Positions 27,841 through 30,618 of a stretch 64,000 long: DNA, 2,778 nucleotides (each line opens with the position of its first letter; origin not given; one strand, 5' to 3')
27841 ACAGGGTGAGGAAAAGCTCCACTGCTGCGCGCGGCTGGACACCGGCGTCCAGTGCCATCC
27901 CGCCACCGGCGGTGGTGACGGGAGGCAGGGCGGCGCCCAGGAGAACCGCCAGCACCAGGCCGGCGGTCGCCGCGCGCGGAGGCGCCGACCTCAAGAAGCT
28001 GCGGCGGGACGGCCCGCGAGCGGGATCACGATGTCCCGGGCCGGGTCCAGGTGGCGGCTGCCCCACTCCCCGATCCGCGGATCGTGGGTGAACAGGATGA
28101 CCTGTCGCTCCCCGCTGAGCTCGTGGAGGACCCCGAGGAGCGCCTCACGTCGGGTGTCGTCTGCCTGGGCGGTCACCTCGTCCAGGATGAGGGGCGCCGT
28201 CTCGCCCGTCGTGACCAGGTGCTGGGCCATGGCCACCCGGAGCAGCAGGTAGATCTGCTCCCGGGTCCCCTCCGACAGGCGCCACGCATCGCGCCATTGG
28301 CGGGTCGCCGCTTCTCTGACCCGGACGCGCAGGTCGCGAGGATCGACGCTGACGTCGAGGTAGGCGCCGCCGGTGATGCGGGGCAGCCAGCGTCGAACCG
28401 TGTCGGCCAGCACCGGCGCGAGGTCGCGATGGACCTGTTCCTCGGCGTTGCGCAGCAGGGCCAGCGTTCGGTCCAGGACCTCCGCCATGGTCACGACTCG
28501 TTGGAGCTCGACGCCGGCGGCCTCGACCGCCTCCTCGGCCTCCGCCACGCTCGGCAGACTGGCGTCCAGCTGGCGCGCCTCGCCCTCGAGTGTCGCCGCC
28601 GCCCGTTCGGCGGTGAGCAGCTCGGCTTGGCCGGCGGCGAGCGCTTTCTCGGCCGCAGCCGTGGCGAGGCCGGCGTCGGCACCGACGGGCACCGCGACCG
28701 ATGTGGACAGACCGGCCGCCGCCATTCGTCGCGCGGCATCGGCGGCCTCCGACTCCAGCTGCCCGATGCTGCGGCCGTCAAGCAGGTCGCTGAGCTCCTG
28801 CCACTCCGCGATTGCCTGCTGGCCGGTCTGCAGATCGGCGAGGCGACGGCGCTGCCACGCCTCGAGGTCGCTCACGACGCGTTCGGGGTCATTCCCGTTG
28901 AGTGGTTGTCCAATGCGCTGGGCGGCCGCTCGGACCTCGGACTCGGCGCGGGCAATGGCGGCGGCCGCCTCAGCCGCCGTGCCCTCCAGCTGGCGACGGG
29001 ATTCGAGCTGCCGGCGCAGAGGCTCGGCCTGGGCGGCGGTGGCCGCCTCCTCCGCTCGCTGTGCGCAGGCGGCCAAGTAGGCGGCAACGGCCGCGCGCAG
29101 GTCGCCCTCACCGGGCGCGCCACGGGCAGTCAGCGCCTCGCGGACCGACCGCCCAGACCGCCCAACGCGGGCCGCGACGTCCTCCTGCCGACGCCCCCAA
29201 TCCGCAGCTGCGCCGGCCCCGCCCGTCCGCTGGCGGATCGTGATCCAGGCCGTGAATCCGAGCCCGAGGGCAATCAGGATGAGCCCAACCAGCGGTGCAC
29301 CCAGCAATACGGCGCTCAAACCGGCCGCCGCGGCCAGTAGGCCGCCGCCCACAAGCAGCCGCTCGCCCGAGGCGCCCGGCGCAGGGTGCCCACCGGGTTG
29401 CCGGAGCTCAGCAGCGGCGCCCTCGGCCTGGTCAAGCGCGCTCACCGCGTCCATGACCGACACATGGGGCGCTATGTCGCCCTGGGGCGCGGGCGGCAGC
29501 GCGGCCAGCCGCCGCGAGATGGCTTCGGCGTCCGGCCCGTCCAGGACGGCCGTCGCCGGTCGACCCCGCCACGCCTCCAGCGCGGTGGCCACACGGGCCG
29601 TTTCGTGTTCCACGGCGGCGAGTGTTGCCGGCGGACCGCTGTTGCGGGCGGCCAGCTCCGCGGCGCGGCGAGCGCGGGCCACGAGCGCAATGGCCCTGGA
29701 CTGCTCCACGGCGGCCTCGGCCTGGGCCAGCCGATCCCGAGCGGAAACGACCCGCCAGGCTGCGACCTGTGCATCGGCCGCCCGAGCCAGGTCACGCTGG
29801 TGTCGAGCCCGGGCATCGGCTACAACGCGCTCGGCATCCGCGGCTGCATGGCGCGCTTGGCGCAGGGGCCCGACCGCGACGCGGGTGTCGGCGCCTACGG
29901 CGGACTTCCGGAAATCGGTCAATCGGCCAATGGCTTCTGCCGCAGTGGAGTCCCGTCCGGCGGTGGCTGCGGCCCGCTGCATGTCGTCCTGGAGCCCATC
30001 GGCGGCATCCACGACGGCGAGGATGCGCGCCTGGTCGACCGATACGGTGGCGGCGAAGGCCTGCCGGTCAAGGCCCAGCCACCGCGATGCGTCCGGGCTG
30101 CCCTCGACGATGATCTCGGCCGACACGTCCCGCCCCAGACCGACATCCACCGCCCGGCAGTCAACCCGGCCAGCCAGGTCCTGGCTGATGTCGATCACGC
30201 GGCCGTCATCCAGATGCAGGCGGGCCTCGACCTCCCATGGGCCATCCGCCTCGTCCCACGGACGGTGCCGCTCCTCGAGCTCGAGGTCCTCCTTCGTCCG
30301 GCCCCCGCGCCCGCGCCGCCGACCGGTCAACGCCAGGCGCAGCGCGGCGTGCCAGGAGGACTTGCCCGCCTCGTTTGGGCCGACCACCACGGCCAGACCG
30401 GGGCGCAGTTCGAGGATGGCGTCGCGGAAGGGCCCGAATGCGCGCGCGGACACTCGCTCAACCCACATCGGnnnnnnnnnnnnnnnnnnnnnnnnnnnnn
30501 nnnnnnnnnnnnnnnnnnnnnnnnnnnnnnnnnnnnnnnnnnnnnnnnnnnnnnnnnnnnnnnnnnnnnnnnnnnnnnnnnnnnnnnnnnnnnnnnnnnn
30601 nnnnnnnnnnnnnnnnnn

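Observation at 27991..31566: Membrane-anchored Rad50/Mre11-like pair (SbcC-like ATPase with a central TM hairpin plus SbcD-like phosphoesterase)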

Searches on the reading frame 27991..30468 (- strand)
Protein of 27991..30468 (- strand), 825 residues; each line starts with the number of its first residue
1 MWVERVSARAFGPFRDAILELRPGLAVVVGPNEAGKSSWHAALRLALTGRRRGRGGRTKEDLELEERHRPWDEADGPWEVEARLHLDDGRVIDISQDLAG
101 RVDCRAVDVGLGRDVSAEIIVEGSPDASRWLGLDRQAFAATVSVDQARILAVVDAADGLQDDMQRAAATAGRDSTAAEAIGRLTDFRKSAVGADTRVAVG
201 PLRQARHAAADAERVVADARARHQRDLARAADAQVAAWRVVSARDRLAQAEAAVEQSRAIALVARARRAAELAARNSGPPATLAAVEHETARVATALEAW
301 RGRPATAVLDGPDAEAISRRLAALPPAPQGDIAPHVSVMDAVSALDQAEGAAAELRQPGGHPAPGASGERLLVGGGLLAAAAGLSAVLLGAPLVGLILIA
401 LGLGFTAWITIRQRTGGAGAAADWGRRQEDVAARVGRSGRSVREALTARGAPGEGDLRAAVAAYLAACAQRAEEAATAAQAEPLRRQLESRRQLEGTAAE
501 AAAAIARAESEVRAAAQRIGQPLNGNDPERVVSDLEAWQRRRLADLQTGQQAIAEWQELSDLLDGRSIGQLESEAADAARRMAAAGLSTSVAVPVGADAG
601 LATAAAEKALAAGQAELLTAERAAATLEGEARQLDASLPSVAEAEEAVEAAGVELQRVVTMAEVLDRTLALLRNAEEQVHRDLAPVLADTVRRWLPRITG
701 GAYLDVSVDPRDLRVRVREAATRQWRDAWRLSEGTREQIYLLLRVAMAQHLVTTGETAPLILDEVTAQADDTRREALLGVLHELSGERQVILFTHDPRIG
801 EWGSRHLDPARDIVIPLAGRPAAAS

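Call 3: search_protein_families(library=pfam, proteins=[window:27991-30468:-], max_evalue=0.01)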
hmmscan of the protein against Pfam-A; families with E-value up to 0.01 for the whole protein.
window:27991-30468:- (825 aa): 6 families
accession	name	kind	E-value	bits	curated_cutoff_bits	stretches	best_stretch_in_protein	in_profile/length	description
PF13476.12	AAA_23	-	3.2e-09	38.2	27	1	6-63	2-64/201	AAA domain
PF02463.25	SMC_N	-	3.4e-09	36.9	40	1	571-798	135-200/220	RecF/RecN/SMC N terminal domain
PF13514.12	AAA_27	-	4.2e-09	36.7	22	1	1-44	1-47/206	AAA domain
PF13304.12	AAA_21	-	6.3e-05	23.6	27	0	722-798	229-301/304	AAA domain, putative AbiEii toxin, Type IV TA system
PF13175.12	AAA_15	-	0.00041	20.5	32.1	1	1-47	1-47/374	AAA ATPase domain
PF13558.12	SbcC_Walker_B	-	0.0021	18.7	27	1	724-782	26-89/90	SbcC/RAD50-like, Walker B motif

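Call 4: search_protein_families(library=ncbifam, proteins=[window:27991-30468:-], max_evalue=0.01)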
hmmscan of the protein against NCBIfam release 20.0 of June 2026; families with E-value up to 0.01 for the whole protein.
window:27991-30468:- (825 aa): 11 families
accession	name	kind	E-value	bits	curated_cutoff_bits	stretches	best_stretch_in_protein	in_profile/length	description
NF002244.0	PRK01156.1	equivalog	1.5e-11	43.2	847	2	688-796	763-869/895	DNA double-strand break repair ATPase Rad50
NF045487.1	ASRP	equivalog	2.7e-09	36.2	300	1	12-50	3-41/593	archaea-specific SMC-related protein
NF003034.1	PRK03918.1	equivalog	1.4e-08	33.2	700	1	607-796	672-853/878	DNA double-strand break repair ATPase Rad50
NF041034.1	Rad50_Sulf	equivalog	2.6e-08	32.2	1000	1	731-801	780-849/872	DNA double-strand break repair ATPase Rad50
TIGR00611.2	recf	equivalog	2e-05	23.9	172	1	730-785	274-331/339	DNA replication/repair protein RecF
NF041035.1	Rad50_Halo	equivalog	0.0002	19.9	1000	1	1-50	1-50/883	DNA double-strand break repair ATPase Rad50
TIGR03608.1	L_ocin_972_ABC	subfamily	0.00068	19.2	254.85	1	744-802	142-199/206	putative bacteriocin export ABC transporter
NF008121.0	PRK10869.1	equivalog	0.0055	15.3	418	0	743-807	437-503/553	DNA repair protein RecN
TIGR04521.1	ECF_ATPase_2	equivalog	0.0056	15.8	330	0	744-796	152-204/279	energy-coupling factor transporter ATPase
TIGR04520.1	ECF_ATPase_1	equivalog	0.0057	16.1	315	0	744-796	144-196/269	energy-coupling factor transporter ATPase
NF002572.0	PRK02224.1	equivalog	0.006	14.9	1087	1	1-50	1-50/888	DNA double-strand break repair ATPase Rad50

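Call 5: search_protein_families(library=padloc, proteins=[window:27991-30468:-], max_evalue=0.01)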
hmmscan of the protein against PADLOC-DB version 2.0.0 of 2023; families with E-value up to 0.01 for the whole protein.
window:27991-30468:- (825 aa): 31 families (the best 25 are shown)
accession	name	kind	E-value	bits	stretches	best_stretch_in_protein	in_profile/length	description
PDLC04135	mad3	-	1.7e-18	65.3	2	641-799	197-326/374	mads_3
PDLC00102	GajA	-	4.2e-08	30.1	1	1-56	1-56/532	AAA ATPase domain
PDLC00101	GajA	-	6.6e-08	29.8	1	1-73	1-68/632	AAA ATPase domain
PDLC00098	GajA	-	1.1e-07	29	1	1-55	1-55/534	AAA ATPase domain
PDLC00073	GajA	-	1.4e-07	28.9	1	1-59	1-58/589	AAA ATPase domain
PDLC04178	HEC-01A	-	5e-07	27.1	1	3-45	9-50/399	-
PDLC03863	LmuB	-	5.1e-07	26.8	1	1-100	3-86/610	-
PDLC00071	GajA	-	5.9e-07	26.7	1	1-67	1-67/588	AAA ATPase domain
PDLC00096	GajA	-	4.1e-06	23.8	1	1-62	1-63/630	AAA ATPase domain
PDLC02756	PbeC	-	6.9e-06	23.3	1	467-800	309-624/643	PbeC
PDLC02747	PbeC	-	1.2e-05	22.5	1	5-67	5-70/632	PbeC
PDLC03859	LmuB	-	1.9e-05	22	1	553-798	380-587/611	-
PDLC00091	GajA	-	3.5e-05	20.8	1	1-64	1-65/627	AAA ATPase domain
PDLC00062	GajA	-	8e-05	19.2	1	2-66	2-66/639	AAA ATPase domain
PDLC04393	PDC-M07A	-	0.00012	19.2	0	5-45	4-43/435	-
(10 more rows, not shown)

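Call 7: find_homologous_proteins(query=window:27991-30468:-)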
Query window:27991-30468:- (825 aa): 844 proteins with E <= 0.001 among 8000 candidates; the best 120 are listed.
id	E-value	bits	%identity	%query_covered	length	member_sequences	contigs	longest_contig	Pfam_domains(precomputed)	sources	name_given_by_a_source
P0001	0.0e+0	1569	93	100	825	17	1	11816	PF13514.13,PF13175.13,PF13476.13,PF02463.26,PF13304.13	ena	-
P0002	0.0e+0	1512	90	100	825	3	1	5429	PF13514.13,PF13476.13,PF02463.26,PF13304.13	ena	-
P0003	0.0e+0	1510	89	100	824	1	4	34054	PF13514.13,PF13476.13,PF02463.26,PF13304.13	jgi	-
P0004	0.0e+0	1505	90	100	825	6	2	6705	PF13514.13,PF13476.13,PF02463.26,PF13304.13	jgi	jgi:hypothetical protein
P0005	0.0e+0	1501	90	100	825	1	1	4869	PF13514.13,PF13476.13,PF02463.26,PF13304.13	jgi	-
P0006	0.0e+0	1496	89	100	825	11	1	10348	PF13514.13,PF13476.13,PF02463.26,PF13304.13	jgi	jgi:DNA repair protein SbcC/Rad50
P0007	0.0e+0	1488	89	100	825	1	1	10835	PF13514.13,PF13476.13,PF02463.26,PF13304.13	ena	-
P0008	0.0e+0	1389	83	100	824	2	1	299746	PF13514.13,PF13476.13,PF02463.26,PF13304.13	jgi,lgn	jgi:hypothetical protein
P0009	0.0e+0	1356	82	100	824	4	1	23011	PF13514.13,PF13175.13,PF13476.13,PF02463.26,PF13304.13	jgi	jgi:hypothetical protein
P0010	0.0e+0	1321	80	100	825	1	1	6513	PF13514.13,PF13476.13,PF02463.26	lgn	-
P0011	0.0e+0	1319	80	100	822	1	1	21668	PF13514.13,PF13175.13,PF13476.13,PF02463.26,PF13304.13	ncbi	ncbi:MAG: ATP-binding protein [Candidatus Limnocylindria bacterium]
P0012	0.0e+0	1036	65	99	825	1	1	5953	PF13514.13,PF13476.13,PF02463.26,PF13304.13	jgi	jgi:hypothetical protein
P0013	2.0e-293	994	62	100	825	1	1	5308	PF13514.13,PF13476.13,PF02463.26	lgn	-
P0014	1.3e-291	988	64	99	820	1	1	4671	PF13514.13,PF13476.13,PF02463.26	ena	-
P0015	4.9e-288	976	62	100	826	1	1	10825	PF13514.13,PF13476.13,PF02463.26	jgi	jgi:exonuclease SbcC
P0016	2.9e-287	973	63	100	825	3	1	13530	PF13514.13,PF13476.13,PF02463.26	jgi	-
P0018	4.3e-246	837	88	57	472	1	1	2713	PF13514.13,PF13476.13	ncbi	ncbi:MAG: ATP-binding protein, partial [Candidatus Limnocylindria bacterium]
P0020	4.4e-208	712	52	99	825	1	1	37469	PF13514.13,PF13476.13,PF02463.26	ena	-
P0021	3.0e-207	709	52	99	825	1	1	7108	PF13514.13,PF13476.13,PF02463.26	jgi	-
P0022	2.7e-203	696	50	99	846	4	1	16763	PF13514.13,PF13476.13,PF02463.26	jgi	jgi:exonuclease SbcC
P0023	3.0e-203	696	50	99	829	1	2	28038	PF13514.13,PF13476.13,PF02463.26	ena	-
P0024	1.3e-199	683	53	45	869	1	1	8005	PF13514.13,PF13476.13,PF02463.26,PF13304.13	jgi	jgi:uncharacterized protein YhaN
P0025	1.5e-199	683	52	99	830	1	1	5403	PF13514.13,PF13476.13,PF02463.26,PF13304.13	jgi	jgi:DNA repair exonuclease SbcCD ATPase subunit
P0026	1.8e-199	683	51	96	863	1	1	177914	PF13514.13,PF13476.13,PF02463.26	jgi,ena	jgi:DNA repair exonuclease SbcCD ATPase subunit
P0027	6.4e-199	681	49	99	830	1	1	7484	PF13514.13,PF13476.13,PF02463.26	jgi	-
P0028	9.5e-199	681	50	100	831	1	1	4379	PF13514.13,PF13476.13,PF02463.26,PF13304.13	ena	-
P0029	2.1e-198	680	52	45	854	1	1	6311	PF13514.13,PF13476.13,PF02463.26,PF13304.13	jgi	jgi:exonuclease SbcC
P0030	4.8e-198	678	52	99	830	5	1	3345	PF13514.13,PF13476.13,PF02463.26,PF13304.13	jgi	jgi:DNA repair exonuclease SbcCD ATPase subunit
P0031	1.6e-197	677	51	100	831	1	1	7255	PF13514.13,PF13476.13,PF02463.26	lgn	-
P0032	2.6e-197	676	50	44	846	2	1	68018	PF13514.13,PF13476.13,PF02463.26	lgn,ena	-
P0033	7.0e-197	674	51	100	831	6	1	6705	PF13514.13,PF13476.13,PF02463.26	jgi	jgi:exonuclease SbcC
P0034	2.3e-196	673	49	99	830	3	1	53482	PF13514.13,PF13476.13,PF02463.26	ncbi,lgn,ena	-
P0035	3.3e-195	669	50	100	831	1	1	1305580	PF13514.13,PF13476.13,PF02463.26,PF13304.13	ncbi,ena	-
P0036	4.2e-195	669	50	99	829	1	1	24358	PF13514.13,PF13476.13,PF02463.26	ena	-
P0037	6.5e-195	668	51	99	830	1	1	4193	PF13514.13,PF13476.13,PF02463.26,PF13304.13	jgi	jgi:DNA repair exonuclease SbcCD ATPase subunit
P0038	1.1e-194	667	49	99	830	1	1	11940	PF13514.13,PF13476.13,PF02463.26,PF13304.13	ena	-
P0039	1.8e-194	667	49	99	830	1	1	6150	PF13514.13,PF13476.13,PF02463.26,PF13304.13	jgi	-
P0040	3.5e-194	666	51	99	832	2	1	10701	PF13514.13,PF13476.13,PF02463.26,PF13304.13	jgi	jgi:hypothetical protein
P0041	5.9e-194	665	50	99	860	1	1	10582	PF13514.13,PF13476.13,PF02463.26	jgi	jgi:DNA repair protein SbcC/Rad50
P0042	7.0e-194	665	49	99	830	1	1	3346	PF13514.13,PF13476.13,PF02463.26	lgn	-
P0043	8.5e-194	664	50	100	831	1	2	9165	PF13514.13,PF13476.13,PF02463.26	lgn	-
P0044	1.2e-193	664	49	46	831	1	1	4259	PF13514.13,PF13476.13,PF02463.26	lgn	-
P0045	2.7e-193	663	58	45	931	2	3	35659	PF13514.13,PF13476.13,PF02463.26,PF13304.13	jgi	jgi:exonuclease SbcC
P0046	2.8e-193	663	52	99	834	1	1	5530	PF13514.13,PF13476.13,PF02463.26,PF13304.13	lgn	-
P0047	2.9e-193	663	52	99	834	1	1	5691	PF13514.13,PF13476.13,PF02463.26,PF13304.13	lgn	-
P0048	3.9e-193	662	50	99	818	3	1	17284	PF13514.13,PF13476.13,PF02463.26,PF13304.13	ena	-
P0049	4.6e-193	662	50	99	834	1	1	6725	PF13514.13,PF13476.13,PF02463.26,PF13304.13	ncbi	-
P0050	6.9e-193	661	57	44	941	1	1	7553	PF13514.13,PF13476.13,PF02463.26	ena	-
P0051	7.0e-193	661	59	45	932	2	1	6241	PF13514.13,PF13476.13,PF02463.26,PF13304.13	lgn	-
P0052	9.1e-193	661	52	99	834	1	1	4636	PF13514.13,PF13476.13,PF02463.26,PF13304.13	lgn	-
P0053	1.3e-192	660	50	99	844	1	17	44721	PF13514.13,PF13476.13,PF02463.26,PF13304.13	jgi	jgi:DNA repair protein SbcC/Rad50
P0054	1.6e-192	660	50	99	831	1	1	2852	PF13514.13,PF13476.13,PF02463.26,PF13304.13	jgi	jgi:DNA repair exonuclease SbcCD ATPase subunit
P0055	3.0e-192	659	50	99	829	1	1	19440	PF13514.13,PF13476.13,PF02463.26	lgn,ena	-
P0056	3.9e-192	659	49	99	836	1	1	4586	PF13514.13,PF13175.13,PF13476.13,PF02463.26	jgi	jgi:hypothetical protein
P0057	4.2e-192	659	51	99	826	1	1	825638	PF13514.13,PF13476.13,PF02463.26,PF13304.13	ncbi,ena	-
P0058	5.4e-192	658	51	45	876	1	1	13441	PF13514.13,PF13476.13,PF02463.26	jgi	-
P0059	9.5e-192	658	49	99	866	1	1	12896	PF13514.13,PF13476.13,PF02463.26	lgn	-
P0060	1.3e-191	657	53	49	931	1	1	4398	PF13514.13,PF13476.13,PF02463.26,PF13304.13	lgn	-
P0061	1.7e-191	657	58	45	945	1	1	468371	PF13514.13,PF13476.13,PF02463.26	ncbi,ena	-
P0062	1.9e-191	657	51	99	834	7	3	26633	PF13514.13,PF13476.13,PF02463.26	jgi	jgi:recombinational DNA repair ATPase RecF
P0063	2.1e-191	656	50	99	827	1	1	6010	PF13514.13,PF13476.13,PF02463.26,PF13304.13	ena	-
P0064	2.6e-191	656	58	44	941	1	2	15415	PF13514.13,PF13476.13,PF02463.26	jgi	jgi:DNA repair exonuclease SbcCD ATPase subunit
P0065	3.0e-191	656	50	99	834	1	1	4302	PF13514.13,PF13476.13,PF02463.26,PF13304.13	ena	-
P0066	3.4e-191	656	50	100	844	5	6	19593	PF13514.13,PF13175.13,PF13476.13,PF02463.26,PF13304.13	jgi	jgi:DNA repair protein SbcC/Rad50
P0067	7.2e-191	655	50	99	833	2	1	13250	PF13514.13,PF13476.13,PF02463.26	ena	-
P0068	8.4e-191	654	50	99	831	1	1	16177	PF13514.13,PF13476.13,PF02463.26,PF13304.13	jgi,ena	jgi:DNA repair exonuclease SbcCD ATPase subunit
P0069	1.2e-190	654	59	42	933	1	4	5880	PF13514.13,PF13476.13,PF02463.26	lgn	-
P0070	1.2e-190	654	50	99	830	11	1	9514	PF13514.13,PF13476.13,PF02463.26,PF13304.13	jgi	-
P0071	1.3e-190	654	67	24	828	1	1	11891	PF13514.13,PF13476.13,PF02463.26,PF13304.13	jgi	jgi:uncharacterized protein YhaN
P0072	1.5e-190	654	49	99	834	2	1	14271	PF13514.13,PF13476.13,PF02463.26,PF13304.13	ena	-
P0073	1.8e-190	653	50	99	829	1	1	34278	PF13514.13,PF13476.13,PF02463.26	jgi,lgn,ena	-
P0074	2.9e-190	653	51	100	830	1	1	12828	PF13514.13,PF13476.13,PF02463.26,PF13304.13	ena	-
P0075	3.1e-190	652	51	100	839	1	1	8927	PF13514.13,PF13476.13,PF02463.26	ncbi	-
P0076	3.7e-190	652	49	99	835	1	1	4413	PF13514.13,PF13476.13,PF02463.26,PF13304.13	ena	-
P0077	3.8e-190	652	49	99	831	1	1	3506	PF13514.13,PF13476.13,PF02463.26,PF13304.13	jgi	jgi:DNA repair protein SbcC/Rad50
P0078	4.9e-190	652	49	99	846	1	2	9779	PF13514.13,PF13476.13,PF02463.26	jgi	jgi:recombinational DNA repair ATPase RecF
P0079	5.0e-190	652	50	99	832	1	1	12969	PF13514.13,PF13476.13,PF02463.26,PF13304.13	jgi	jgi:exonuclease SbcC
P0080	7.9e-190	651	58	45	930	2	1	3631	PF13514.13,PF13476.13,PF02463.26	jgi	jgi:hypothetical protein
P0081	8.1e-190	651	60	42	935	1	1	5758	PF13514.13,PF13476.13,PF02463.26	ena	-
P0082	9.5e-190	651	50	100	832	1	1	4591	PF13514.13,PF13476.13,PF02463.26,PF13304.13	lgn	-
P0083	1.1e-189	651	48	48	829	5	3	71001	PF13514.13,PF13476.13,PF02463.26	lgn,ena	-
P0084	1.1e-189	651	50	99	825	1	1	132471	PF13514.13,PF13476.13,PF02463.26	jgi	jgi:exonuclease SbcC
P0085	1.2e-189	651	57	43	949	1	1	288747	PF13514.13,PF13476.13,PF02463.26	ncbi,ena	-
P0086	2.6e-189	649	50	100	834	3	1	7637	PF13514.13,PF13476.13,PF02463.26,PF13304.13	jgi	jgi:DNA repair exonuclease SbcCD ATPase subunit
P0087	3.8e-189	649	50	99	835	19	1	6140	PF13514.13,PF13175.13,PF13476.13,PF02463.26,PF13304.13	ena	-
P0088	7.2e-189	648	50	100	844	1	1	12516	PF13514.13,PF13476.13,PF02463.26,PF13304.13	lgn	-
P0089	9.2e-189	648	50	99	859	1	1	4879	PF13514.13,PF13476.13,PF02463.26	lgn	-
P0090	1.5e-188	647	49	100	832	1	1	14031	PF13514.13,PF13476.13,PF02463.26,PF13304.13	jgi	jgi:recombinational DNA repair ATPase RecF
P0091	1.6e-188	647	51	99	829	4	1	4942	PF13514.13,PF13476.13,PF02463.26,PF13304.13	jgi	jgi:hypothetical protein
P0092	2.3e-188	646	50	99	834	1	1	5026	PF13514.13,PF13476.13,PF02463.26,PF13304.13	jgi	jgi:recombinational DNA repair ATPase RecF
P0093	2.3e-188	646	49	99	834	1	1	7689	PF13514.13,PF13476.13,PF02463.26,PF13304.13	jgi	jgi:recombinational DNA repair ATPase RecF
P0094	2.5e-188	646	49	99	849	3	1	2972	PF13514.13,PF13476.13,PF02463.26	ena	-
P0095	2.9e-188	646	59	43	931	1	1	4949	PF13514.13,PF13175.13,PF13476.13,PF02463.26,PF13304.13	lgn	-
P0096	3.5e-188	646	50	100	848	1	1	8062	PF13514.13,PF13476.13,PF02463.26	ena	-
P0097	6.0e-188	645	50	99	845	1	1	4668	PF13514.13,PF13476.13,PF02463.26,PF13304.13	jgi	jgi:DNA repair protein SbcC/Rad50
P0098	6.9e-188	645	48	99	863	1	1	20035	PF13514.13,PF13476.13,PF02463.26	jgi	jgi:exonuclease SbcC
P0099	1.2e-187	644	49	99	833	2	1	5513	PF13514.13,PF13476.13,PF02463.26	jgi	jgi:recombinational DNA repair ATPase RecF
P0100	1.4e-187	644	51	100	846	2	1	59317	PF13514.13,PF13476.13,PF02463.26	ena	-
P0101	1.5e-187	644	50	51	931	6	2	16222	PF13514.13,PF13476.13,PF02463.26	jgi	jgi:exonuclease SbcC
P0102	2.0e-187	643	57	44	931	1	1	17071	PF13514.13,PF13476.13,PF02463.26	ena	-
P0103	2.0e-187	643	58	43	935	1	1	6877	PF13514.13,PF13476.13,PF02463.26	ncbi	-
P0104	2.1e-187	643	57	44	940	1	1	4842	PF13514.13,PF13476.13,PF02463.26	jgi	jgi:hypothetical protein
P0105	2.5e-187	643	49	100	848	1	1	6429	PF13514.13,PF13476.13,PF02463.26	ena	-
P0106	2.6e-187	643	49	100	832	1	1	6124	PF13514.13,PF13476.13,PF02463.26,PF13304.13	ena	-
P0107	3.5e-187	642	50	99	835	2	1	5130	PF13514.13,PF13476.13,PF02463.26,PF13304.13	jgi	-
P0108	4.0e-187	642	50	100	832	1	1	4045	PF13514.13,PF13476.13,PF02463.26,PF13304.13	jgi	jgi:DNA repair protein SbcC/Rad50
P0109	4.3e-187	642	60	43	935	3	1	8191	PF13514.13,PF13476.13,PF02463.26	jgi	jgi:DNA repair protein SbcC/Rad50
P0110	4.6e-187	642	49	100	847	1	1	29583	PF13514.13,PF13476.13,PF02463.26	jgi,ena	-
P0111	8.5e-187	641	56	43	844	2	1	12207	PF13514.13,PF13476.13,PF02463.26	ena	-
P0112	8.5e-187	641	57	44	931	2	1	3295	PF13514.13,PF13476.13,PF02463.26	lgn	-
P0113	9.4e-187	641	52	50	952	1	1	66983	PF13514.13,PF13476.13,PF02463.26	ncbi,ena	-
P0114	9.8e-187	641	50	100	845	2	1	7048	PF13514.13,PF13476.13,PF02463.26,PF13304.13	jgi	jgi:recombinational DNA repair ATPase RecF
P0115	9.8e-187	641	58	44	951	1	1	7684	PF13514.13,PF13476.13,PF02463.26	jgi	jgi:exonuclease SbcC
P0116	1.0e-186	641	48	99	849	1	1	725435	PF13514.13,PF13476.13,PF02463.26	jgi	jgi:DNA repair protein SbcC/Rad50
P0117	1.1e-186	641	56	43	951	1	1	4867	PF13514.13,PF13476.13,PF02463.26,PF13304.13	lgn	-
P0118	1.1e-186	641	50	99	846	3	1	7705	PF13514.13,PF13476.13,PF02463.26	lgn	-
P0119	1.1e-186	641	58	45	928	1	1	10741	PF13514.13,PF13476.13,PF02463.26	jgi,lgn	jgi:ABC-type cobalamin transport system ATPase subunit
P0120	1.2e-186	641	48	100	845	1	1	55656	PF13514.13,PF13476.13,PF02463.26,PF13304.13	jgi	jgi:exonuclease SbcC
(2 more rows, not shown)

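Call 8: search_solved_structures(query=window:27991-30468:-, max_evalue=0.01)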
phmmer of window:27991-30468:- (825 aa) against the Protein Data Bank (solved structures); distinct sequences matched with E-value up to 0.01: 13.
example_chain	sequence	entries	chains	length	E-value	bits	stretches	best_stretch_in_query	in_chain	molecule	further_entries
3qkt_A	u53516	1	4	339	3.4e-09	38.9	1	695-800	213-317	DNA double-strand break repair rad50 ATPase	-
3qku_A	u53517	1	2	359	4.4e-09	38.6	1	695-800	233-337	DNA double-strand break repair rad50 ATPase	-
4nci_A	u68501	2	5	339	1.2e-08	37.1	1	695-800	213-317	DNA double-strand break repair Rad50 ATPase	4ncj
4nch_A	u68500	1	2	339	2.3e-08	36.2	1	695-800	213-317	DNA double-strand break repair Rad50 ATPase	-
4nck_A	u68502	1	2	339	2.7e-08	36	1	695-800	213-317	DNA double-strand break repair Rad50 ATPase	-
3qf7_A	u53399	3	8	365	1.1e-06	30.6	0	3-50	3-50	Rad50 | Probable DNA double-strand break repair Rad50 ATPase,Probable DNA double-strand break repa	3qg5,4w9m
1f2t_B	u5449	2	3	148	4.2e-06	28.7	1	695-801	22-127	RAD50 ABC-ATPASE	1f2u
1ii8_B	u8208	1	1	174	4.8e-06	28.5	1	694-801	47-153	Rad50 ABC-ATPase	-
3qkr_B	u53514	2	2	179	4.9e-06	28.5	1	693-801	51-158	DNA double-strand break repair rad50 ATPase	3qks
1us8_B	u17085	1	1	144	1.9e-05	26.5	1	696-801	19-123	DNA DOUBLE-STRAND BREAK REPAIR RAD50 ATPASE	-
3tho_A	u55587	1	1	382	0.00045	22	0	3-50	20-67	Probable DNA double-strand break repair Rad50 ATPase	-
3aux_A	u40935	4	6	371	0.0032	19.2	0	711-799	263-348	DNA double-strand break repair rad50 ATPase | DNA double-strand break repair Rad50 ATPase,DNA double-strand break repair Rad50 ATPase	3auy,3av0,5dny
5f3w_B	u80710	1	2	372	0.0057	18.4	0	713-799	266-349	DNA double-strand break repair Rad50 ATPase,DNA double-strand break repair Rad50 ATPase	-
